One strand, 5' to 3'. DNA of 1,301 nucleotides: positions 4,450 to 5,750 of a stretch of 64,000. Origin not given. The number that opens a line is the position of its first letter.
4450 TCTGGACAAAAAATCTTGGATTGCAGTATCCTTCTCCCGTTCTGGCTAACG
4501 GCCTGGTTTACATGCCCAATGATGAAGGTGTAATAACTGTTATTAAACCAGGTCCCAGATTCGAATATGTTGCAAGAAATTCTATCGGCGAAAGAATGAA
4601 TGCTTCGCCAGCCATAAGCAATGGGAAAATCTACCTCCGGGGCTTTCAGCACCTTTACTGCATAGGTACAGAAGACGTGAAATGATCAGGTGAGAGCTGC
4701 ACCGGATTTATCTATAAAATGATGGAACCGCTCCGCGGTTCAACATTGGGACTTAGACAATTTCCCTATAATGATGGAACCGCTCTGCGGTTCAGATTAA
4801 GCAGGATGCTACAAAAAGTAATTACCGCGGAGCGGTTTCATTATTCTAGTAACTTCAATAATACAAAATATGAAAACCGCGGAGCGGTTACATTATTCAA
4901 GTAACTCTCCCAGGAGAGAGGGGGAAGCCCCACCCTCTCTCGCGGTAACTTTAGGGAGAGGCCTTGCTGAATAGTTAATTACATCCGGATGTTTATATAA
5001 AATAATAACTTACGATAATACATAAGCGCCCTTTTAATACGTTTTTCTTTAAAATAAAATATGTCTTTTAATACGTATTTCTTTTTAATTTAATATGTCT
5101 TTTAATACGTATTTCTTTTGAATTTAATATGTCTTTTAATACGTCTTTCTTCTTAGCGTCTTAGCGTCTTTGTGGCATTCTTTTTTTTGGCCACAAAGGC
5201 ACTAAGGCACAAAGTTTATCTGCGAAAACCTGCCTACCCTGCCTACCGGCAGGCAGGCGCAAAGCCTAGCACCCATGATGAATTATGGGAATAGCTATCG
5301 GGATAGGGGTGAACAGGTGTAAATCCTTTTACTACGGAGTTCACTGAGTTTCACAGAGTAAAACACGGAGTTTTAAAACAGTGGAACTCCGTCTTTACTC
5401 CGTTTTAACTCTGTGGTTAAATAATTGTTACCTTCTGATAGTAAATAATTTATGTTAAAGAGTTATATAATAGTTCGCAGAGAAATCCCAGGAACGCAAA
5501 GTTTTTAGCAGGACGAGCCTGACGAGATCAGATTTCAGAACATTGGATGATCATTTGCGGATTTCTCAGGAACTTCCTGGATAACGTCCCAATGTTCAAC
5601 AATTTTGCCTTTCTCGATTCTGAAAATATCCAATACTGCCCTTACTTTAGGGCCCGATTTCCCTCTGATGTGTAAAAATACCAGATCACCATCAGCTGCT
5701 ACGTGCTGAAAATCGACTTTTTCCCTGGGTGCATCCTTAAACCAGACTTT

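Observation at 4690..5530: An 840-bp convergent intergenic region packed with at least six different hairpin and repeat types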

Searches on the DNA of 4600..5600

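Call 25: search_rna_families(source=window, start=4600, end=5600, threshold=evalue, max_evalue=1)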
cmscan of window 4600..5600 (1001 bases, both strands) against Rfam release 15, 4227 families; matches with E-value up to 1: 2.
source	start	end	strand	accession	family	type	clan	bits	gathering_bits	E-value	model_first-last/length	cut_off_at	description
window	4766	4849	+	RF03571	mir-734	Gene; miRNA;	-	22.3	100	0.16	1-93/93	no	mir-734 microRNA precursor family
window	4901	4963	+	RF01762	whalefall-1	Gene; sRNA;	-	15.4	37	0.64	1-56/56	no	Whalefall-1 RNA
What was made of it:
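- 4906..4972 (.): GA/CT-rich hairpin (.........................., plus an outer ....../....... pairing). The only Rfam signal is a non-significant whalefall-1 match (15 bits against a gathering score of 37; call 25).
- On Structured RNA family (Rfam): Only noise at the E-value threshold (call 25).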
